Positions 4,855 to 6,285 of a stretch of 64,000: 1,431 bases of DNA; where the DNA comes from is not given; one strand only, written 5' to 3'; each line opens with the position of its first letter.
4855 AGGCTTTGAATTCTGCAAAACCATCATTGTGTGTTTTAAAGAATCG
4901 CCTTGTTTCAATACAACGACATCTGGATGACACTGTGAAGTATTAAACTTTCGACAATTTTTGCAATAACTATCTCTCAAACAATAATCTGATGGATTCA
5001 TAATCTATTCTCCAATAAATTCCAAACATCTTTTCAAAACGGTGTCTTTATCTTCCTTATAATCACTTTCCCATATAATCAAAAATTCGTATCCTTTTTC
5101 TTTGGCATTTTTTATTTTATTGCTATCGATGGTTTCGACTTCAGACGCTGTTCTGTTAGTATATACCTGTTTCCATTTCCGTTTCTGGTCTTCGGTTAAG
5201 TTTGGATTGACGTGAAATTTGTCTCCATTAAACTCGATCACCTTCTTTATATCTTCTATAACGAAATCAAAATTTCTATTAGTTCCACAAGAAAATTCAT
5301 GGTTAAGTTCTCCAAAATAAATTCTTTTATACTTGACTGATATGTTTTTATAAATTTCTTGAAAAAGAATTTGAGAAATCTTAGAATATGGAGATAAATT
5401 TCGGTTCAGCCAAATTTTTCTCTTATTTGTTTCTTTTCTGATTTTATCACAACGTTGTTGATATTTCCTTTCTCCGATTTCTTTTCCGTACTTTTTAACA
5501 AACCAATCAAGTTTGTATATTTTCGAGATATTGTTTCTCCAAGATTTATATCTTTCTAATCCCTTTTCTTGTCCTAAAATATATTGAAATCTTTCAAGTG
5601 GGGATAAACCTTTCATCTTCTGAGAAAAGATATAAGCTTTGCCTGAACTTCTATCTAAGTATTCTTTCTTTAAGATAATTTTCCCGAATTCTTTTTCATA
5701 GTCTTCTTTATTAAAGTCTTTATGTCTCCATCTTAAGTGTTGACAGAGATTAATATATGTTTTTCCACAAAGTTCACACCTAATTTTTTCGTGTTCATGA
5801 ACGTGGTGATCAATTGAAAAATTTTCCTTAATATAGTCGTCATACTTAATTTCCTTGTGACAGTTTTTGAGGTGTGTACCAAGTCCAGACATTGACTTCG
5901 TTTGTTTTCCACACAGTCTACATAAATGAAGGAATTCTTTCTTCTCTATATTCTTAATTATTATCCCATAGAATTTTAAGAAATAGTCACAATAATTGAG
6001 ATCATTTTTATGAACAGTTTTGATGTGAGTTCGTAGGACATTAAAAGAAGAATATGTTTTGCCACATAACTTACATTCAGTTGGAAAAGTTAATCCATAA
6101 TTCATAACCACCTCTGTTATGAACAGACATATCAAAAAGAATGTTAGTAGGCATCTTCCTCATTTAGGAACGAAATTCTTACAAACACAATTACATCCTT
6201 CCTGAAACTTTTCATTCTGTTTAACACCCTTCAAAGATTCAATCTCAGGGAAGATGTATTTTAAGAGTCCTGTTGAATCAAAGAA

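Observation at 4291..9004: CCA-adding enzyme locus broken up by up to four homing-endonuclease-like units, leaving a 5' stub and a split gene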

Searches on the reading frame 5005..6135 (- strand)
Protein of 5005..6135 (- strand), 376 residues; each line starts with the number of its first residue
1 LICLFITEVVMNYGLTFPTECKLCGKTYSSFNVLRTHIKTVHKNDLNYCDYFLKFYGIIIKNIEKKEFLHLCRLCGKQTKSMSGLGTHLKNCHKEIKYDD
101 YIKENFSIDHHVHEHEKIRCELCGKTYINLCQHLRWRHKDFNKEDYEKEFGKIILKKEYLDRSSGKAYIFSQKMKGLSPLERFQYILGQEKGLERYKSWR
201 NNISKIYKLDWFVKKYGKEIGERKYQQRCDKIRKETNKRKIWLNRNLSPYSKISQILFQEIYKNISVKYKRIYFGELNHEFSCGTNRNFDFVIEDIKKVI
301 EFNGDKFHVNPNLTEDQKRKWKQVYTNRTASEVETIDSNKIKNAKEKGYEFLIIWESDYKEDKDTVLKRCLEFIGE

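Call 3: search_protein_families(library=pfam, proteins=[window:5005-6135:-], max_evalue=0.1)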
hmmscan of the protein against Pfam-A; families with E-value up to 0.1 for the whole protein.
window:5005-6135:- (376 aa): 14 families
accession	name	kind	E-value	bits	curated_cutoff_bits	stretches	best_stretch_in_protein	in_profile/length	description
PF13912.12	zf-C2H2_6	-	2.3e-06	27.9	25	1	19-43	2-26/27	C2H2-type zinc finger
PF02892.21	zf-BED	-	5.1e-06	26.9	20.6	2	65-94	12-44/44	BED zinc finger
PF13894.12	zf-C2H2_4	-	2.1e-05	25.3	27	1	20-42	2-24/24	C2H2-type zinc finger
PF12171.14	zf-C2H2_jaz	-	4.7e-05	23.9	22.6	1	20-40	3-23/27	Zinc-finger double-stranded RNA-binding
PF12874.13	zf-met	-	8.8e-05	23.1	21.2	0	20-39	2-21/25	Zinc-finger of C2H2 type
PF00096.32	zf-C2H2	-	9.9e-05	23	25.2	1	20-42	2-23/23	Zinc finger, C2H2 type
PF23320.1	Zn_SUZ12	-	0.00033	20.8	28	1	71-101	25-55/70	Polycomb protein SUZ12-like, Zn domain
PF12756.13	zf-C2H2_2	-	0.0044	17.7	26.9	1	20-100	1-82/100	C2H2 type zinc-finger (2 copies)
PF23107.1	Zf-C2H2_ZNF451_C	-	0.0049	17.9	30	0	20-45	4-29/59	Two consecutive Zinc fingers C2H2 type, ZNF451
PF18734.6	HEPN_AbiU2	-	0.021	14.7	26.8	1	53-128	39-105/193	AbiU2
PF17812.7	RET_CLD3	-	0.031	15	25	0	92-117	52-77/116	RET Cadherin like domain 3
PF16622.11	zf-C2H2_11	-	0.037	14.1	27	1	21-43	7-29/29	zinc-finger C2H2-type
PF13465.12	zf-H2C2_2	-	0.071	13.9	40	0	70-81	15-26/26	Zinc-finger double domain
PF11313.14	DUF3116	-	0.071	13.6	25.9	0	31-64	28-62/84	Protein of unknown function (DUF3116)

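Call 4: search_protein_families(library=phrogs, proteins=[window:5005-6135:-], max_evalue=0.01)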
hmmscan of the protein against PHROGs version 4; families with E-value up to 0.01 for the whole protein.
window:5005-6135:- (376 aa): 2 families
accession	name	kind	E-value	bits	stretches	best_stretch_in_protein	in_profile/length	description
phrog_22677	-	unknown function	5.7e-16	59.8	1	188-374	143-348/353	-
phrog_4083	-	unknown function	0.0016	19.4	1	281-351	3-68/75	-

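Call 21: search_dna_similar(query=window:5005-6105:-, collection=phages, mode=protein, max_rows=25, max_evalue=0.001)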
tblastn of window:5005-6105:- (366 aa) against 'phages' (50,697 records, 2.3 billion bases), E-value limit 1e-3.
Records with a match: 36; places in all: 38; records where one place covers at least 80% of the query: 3.
Best place of each record, by identity: <60% 36.
By first word of the organism name: Pseudomonas 11; Aeromonas 9; Campylobacter 4; Tenacibaculum 3; Caulobacter 2; Klebsiella 2; uncultured 1; Prevotella 1; Nitratidesulfovibrio 1; Desulfovibrio 1; and 1 more.
By host as written in the record: Aeromonas salmonicida 7; Pseudomonas aeruginosa PAO1 5; - 4; Tenacibaculum maritimum 3; Pseudomonas aeruginosa 3; Caulobacter crescentus CB15 2; Aeromonas salmonicida subsp. salmonicida 2; Campylobacter sp. 2; and 8 more.
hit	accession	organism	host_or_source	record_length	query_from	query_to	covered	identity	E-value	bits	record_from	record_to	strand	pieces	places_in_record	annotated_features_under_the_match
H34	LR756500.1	uncultured phage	metagenomic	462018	11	364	97%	27.2%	9e-12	72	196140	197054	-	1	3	record has no annotation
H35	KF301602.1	Caulobacter phage Cr30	Caulobacter crescentus CB15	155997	47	353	84%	24.9%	1e-5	54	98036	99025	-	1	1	hypothetical protein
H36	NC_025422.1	Caulobacter phage Cr30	Caulobacter crescentus CB15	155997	47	353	84%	24.9%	1e-5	54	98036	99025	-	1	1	hypothetical protein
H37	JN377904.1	Aeromonas phage Aes517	Aeromonas salmonicida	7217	126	364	65%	27.1%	5e-8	61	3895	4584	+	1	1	putative VSR endonuclease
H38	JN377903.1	Aeromonas phage Aes512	Aeromonas salmonicida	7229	126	364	65%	27.1%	5e-8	61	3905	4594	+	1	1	putative VSR endonuclease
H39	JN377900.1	Aeromonas phage Aes144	Aeromonas salmonicida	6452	126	364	65%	27.1%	5e-8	61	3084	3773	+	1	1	putative VSR endonuclease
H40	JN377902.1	Aeromonas phage Aes509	Aeromonas salmonicida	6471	126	364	65%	27.1%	5e-8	61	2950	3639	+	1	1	putative VSR endonuclease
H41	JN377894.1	Aeromonas phage Aes508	Aeromonas salmonicida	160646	126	364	65%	27.1%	5e-8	61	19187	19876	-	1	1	hypothetical protein | similar to very short patch repair (VSR) endonuclease domain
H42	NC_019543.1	Aeromonas phage Aes508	Aeromonas salmonicida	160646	126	364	65%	27.1%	5e-8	61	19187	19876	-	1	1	hypothetical protein | similar to very short patch repair (VSR) endonuclease domain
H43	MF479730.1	Aeromonas phage AS-gz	Aeromonas salmonicida subsp. salmonicida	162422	126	364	65%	27.1%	5e-8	61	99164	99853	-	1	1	hypothetical protein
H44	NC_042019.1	Aeromonas phage AS-gz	Aeromonas salmonicida subsp. salmonicida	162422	126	364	65%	27.1%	5e-8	61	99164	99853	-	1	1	hypothetical protein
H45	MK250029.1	Prevotella phage Lak-C1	Prevotella sp.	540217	178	364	51%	29.4%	3e-5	52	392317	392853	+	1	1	record has no annotation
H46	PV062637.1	Nitratidesulfovibrio phage SRB7757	Nitratidesulfovibrio vulgaris ATCC7757 ...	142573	199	364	45%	32.0%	1e-9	66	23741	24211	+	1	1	record has no annotation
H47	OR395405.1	Desulfovibrio phage 7757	Desulfovibrio vulgaris ATCC 7757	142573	199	364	45%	32.0%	1e-9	66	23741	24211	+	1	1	record has no annotation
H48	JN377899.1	Aeromonas phage Aes123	Aeromonas salmonicida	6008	178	364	51%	27.6%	1e-8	62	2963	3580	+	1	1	putative VSR endonuclease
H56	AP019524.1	Tenacibaculum phage PTm1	Tenacibaculum maritimum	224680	199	364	45%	26.8%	3e-7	58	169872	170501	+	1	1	VSR endonuclease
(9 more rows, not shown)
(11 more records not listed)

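Call 22: get_annotated_region(hit=H37, flank=4000)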
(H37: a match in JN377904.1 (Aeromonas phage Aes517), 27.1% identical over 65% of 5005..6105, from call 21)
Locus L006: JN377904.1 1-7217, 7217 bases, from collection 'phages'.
description: Aeromonas phage Aes517 DNA polymerase subunit, truncated putative GIY-YIG homing endonuclease, hypothetical protein, DNA polymerase subunit, putative VSR endonuclease, DNA polymerase ...
organism: Aeromonas phage Aes517 (NCBI taxid 1198023)
taxonomy: Viruses; Duplodnaviria; Heunggongvirae; Uroviricota; Caudoviricetes; Straboviridae; Tevenvirinae; Tequatrovirus
host: Aeromonas salmonicida; source: -; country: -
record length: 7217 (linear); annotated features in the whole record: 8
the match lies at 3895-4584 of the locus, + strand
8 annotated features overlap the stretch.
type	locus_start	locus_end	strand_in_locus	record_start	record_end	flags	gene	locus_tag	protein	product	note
CDS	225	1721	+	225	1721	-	-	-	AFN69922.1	DNA polymerase subunit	split gene for polB DNA polymerase, DNA polymerase N-terminal half, gp43A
CDS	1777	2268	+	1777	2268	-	-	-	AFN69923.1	truncated putative GIY-YIG homing endonuclease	-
CDS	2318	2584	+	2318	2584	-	-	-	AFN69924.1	hypothetical protein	-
CDS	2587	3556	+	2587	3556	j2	-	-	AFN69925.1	DNA polymerase subunit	split gene for polB DNA polymerase, split C-terminal half, includes putative N-intein; gp43B1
CDS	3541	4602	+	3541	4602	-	-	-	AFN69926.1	putative VSR endonuclease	-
CDS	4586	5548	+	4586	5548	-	-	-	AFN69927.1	DNA polymerase subunit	split gene for polB DNA polymerase, split C-terminal half, includes putative C-intein; gp43B2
CDS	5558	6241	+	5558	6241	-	-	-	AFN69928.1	dCMP hydroxymethylase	gp42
CDS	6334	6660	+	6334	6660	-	-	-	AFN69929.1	initiator of head vertex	gp40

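Call 23: get_annotated_region(hit=H56, flank=3000)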
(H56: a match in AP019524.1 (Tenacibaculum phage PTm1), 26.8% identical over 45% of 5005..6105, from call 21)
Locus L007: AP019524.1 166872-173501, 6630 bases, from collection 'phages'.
description: Tenacibaculum phage PTm1 DNA, complete genome.
organism: Tenacibaculum phage PTm1 (NCBI taxid 2547425)
taxonomy: Viruses; Duplodnaviria; Heunggongvirae; Uroviricota; Caudoviricetes; Shirahamavirus; Shirahamavirus PTm1
host: Tenacibaculum maritimum; source: seawater; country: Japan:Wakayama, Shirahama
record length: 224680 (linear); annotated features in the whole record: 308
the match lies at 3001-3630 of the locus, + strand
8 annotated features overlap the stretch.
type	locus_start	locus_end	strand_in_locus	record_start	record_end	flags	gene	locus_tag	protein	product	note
CDS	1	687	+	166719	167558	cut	-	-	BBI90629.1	hypothetical protein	PTm1_ORF-237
CDS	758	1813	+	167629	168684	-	-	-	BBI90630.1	hypothetical protein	PTm1_ORF-238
CDS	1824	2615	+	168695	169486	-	-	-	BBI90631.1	intein-containing split DNA polymerase precursor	PTm1_ORF-239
CDS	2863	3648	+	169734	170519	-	-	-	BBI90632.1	VSR endonuclease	PTm1_ORF-240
CDS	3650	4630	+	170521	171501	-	-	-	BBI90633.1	DNA polymerase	PTm1_ORF-241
CDS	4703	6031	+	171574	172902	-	-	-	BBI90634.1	hypothetical protein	PTm1_ORF-242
CDS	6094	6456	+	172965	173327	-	-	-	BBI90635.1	hypothetical protein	PTm1_ORF-243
CDS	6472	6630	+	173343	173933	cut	-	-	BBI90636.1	hypothetical protein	PTm1_ORF-244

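Call 35: find_homologous_proteins(query=window:5005-6105:-, max_evalue=0.001)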
Query window:5005-6105:- (366 aa): 128 proteins with E <= 0.001 among 1420 candidates; the best 120 are listed.
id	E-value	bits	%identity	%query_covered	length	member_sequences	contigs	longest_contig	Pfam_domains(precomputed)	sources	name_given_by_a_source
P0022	4.5e-196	669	100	81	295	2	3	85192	-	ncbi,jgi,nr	ncbi:MAG: hypothetical protein M0P12_00985 [Paludibacteraceae bacterium]|nr:hypothetical protein [Pa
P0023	5.9e-144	498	58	99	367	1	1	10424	PF12756.14,PF12171.15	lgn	-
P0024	8.5e-118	412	51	100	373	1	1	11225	PF02892.22,PF12756.14,PF13894.13,PF00096.33,PF13912.13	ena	-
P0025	5.2e-64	235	42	83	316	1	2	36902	-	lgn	-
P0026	3.8e-51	193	39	85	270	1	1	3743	-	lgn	-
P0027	8.5e-50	188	37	83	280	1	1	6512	-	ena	-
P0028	4.4e-49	186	38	83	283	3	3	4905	-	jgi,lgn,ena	-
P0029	7.6e-49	185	38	83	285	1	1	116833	-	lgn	-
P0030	2.7e-48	183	40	67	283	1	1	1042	-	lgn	-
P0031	8.0e-48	182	39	70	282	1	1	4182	-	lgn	-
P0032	3.6e-47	179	37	84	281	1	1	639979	-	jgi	jgi:hypothetical protein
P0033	3.6e-47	179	39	84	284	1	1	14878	-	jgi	-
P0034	1.0e-46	178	38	83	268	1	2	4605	-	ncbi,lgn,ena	-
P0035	1.1e-46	178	39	84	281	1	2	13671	-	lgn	-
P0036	1.8e-46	177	39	86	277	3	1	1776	-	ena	-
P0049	2.8e-41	160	42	63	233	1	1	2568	PF18741.8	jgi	jgi:hypothetical protein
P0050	1.1e-38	152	35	84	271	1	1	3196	PF18741.8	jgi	jgi:very-short-patch-repair endonuclease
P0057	5.2e-38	149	35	80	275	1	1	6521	PF18741.8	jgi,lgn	jgi:very-short-patch-repair endonuclease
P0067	1.3e-34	138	41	53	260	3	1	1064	PF18741.8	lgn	-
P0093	2.4e-17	81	39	50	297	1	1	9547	PF18741.8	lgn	-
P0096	5.3e-15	74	43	33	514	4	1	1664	PF18741.8,PF24308.2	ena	-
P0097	1.0e-14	73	35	56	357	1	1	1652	PF18741.8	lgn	-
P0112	2.4e-12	65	36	56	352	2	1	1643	PF18741.8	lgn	-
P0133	1.6e-8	52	35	50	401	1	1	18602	PF18741.8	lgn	-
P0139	4.3e-7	48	27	46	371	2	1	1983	PF04480.19,PF18741.8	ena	-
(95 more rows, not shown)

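Call 36: find_encoding_contigs(protein=P0023, flank=5000, max_places=3)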
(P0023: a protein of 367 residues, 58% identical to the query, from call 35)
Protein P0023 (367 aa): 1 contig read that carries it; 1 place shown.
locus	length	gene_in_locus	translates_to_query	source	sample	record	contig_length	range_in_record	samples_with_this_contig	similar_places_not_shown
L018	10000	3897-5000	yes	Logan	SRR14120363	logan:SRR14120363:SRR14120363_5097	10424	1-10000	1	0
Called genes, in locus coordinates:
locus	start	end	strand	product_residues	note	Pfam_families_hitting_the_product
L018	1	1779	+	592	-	?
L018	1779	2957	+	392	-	-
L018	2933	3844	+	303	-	PF01743:PolyA_pol, PF12627:PolyA_pol_RNAbd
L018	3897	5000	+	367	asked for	PF12171:zf-C2H2_jaz (faint), PF12756:zf-C2H2_2 (weak)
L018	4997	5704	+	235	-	PF01966:HD (weak)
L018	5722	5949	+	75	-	-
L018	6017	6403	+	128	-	-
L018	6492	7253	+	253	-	-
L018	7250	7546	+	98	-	-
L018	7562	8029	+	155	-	-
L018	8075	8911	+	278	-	PF00210:Ferritin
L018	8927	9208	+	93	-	-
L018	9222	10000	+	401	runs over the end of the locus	?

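Call 37: find_encoding_contigs(protein=P0024, flank=5000, max_places=3)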
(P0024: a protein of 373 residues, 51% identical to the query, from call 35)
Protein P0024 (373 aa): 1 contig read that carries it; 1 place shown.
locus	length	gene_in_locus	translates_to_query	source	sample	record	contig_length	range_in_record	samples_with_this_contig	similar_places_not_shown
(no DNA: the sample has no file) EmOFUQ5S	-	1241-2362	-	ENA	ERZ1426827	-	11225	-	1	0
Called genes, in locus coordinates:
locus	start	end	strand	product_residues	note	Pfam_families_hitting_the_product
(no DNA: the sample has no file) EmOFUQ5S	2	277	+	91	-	?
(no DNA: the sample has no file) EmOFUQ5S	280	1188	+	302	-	PF01743:PolyA_pol, PF12627:PolyA_pol_RNAbd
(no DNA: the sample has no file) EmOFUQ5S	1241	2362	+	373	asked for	PF00096:zf-C2H2 (faint), PF02892:zf-BED (faint), PF12756:zf-C2H2_2 (weak), PF13894:zf-C2H2_4 (faint), PF13912:zf-C2H2_6 (faint)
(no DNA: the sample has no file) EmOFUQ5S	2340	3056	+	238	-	PF01966:HD, PF13735:tRNA_NucTran2_2 (faint)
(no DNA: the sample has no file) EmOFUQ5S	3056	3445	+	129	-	-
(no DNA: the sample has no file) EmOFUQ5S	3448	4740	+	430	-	-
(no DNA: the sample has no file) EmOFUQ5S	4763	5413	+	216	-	PF00082:Peptidase_S8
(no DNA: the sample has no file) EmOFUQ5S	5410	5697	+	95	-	-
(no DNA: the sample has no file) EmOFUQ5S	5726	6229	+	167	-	-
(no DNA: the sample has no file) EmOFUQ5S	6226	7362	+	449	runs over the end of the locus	PF00534:Glycos_transf_1, PF13692:Glyco_trans_1_4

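Call 38: find_encoding_contigs(protein=P0025, flank=5000, max_places=3)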
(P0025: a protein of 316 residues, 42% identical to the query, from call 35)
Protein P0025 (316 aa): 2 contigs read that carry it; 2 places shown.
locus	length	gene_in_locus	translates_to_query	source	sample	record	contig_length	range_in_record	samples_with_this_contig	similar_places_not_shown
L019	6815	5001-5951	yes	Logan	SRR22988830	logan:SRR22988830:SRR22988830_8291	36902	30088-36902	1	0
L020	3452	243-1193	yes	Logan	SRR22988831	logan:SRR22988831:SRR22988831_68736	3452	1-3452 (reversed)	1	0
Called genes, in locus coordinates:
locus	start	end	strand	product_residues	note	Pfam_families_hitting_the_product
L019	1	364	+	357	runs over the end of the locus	-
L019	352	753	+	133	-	-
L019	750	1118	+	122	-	-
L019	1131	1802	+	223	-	PF05708:Peptidase_C92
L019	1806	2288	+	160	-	-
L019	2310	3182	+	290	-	PF01370:Epimerase, PF04321:RmlD_sub_bind, PF01073:3Beta_HSD, PF16363:GDP_Man_Dehyd, PF02719:Polysacc_synt_2, PF07993:NAD_binding_4 (weak)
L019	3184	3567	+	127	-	-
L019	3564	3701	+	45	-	-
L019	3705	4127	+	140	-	-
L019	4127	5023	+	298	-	PF01743:PolyA_pol, PF12627:PolyA_pol_RNAbd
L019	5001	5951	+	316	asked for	-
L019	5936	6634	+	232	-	PF01966:HD, PF13735:tRNA_NucTran2_2 (weak)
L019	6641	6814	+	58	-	?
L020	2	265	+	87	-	?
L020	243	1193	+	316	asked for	-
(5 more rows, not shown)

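Call 46: search_solved_structures(query=A4, max_evalue=10, show_alignments=3)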
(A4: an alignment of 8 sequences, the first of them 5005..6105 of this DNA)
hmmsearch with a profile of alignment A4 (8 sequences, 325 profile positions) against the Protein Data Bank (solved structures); distinct sequences matched with E-value up to 10: 46.
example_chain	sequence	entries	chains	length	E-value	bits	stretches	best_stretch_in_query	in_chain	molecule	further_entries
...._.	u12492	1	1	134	0.0035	20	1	239-312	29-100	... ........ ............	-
1vsr_A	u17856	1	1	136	0.0037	19.9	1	239-312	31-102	PROTEIN (VSR ENDONUCLEASE)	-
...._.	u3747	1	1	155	0.0045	19.6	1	239-309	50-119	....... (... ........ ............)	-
5nrl_L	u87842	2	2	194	0.0083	18.8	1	10-116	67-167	23 kDa U4/U6.U5 small nuclear ribonucleoprotein component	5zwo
6j0d_A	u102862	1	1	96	0.024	17.2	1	2-49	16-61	transcription factor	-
3iuf_A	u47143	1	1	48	0.026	17.1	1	21-46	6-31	Zinc finger protein ubi-d4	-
2kmk_A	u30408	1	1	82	0.041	16.5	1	23-90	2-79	Zinc finger protein Gfi-1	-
5yj3_C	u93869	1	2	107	0.084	15.5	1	13-61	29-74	Telomere zinc finger-associated protein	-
6lth_R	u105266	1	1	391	0.15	14.6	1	10-46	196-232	Zinc finger protein ubi-d4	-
9rl4_R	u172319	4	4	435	0.18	14.4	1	10-46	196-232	Zinc finger protein ubi-d4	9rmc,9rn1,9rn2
9vvn_A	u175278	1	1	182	0.19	14.3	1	198-264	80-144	VTP-4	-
8jq0_A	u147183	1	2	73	0.21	14.1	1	22-63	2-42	HKR3 protein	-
7znf_A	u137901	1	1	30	0.23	14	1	22-48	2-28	ZINC FINGER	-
1g2d_C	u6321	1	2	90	0.23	14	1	3-46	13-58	TATA BOX ZINC FINGER PROTEIN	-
7ysf_A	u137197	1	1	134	0.25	13.9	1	16-42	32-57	Zinc finger protein 524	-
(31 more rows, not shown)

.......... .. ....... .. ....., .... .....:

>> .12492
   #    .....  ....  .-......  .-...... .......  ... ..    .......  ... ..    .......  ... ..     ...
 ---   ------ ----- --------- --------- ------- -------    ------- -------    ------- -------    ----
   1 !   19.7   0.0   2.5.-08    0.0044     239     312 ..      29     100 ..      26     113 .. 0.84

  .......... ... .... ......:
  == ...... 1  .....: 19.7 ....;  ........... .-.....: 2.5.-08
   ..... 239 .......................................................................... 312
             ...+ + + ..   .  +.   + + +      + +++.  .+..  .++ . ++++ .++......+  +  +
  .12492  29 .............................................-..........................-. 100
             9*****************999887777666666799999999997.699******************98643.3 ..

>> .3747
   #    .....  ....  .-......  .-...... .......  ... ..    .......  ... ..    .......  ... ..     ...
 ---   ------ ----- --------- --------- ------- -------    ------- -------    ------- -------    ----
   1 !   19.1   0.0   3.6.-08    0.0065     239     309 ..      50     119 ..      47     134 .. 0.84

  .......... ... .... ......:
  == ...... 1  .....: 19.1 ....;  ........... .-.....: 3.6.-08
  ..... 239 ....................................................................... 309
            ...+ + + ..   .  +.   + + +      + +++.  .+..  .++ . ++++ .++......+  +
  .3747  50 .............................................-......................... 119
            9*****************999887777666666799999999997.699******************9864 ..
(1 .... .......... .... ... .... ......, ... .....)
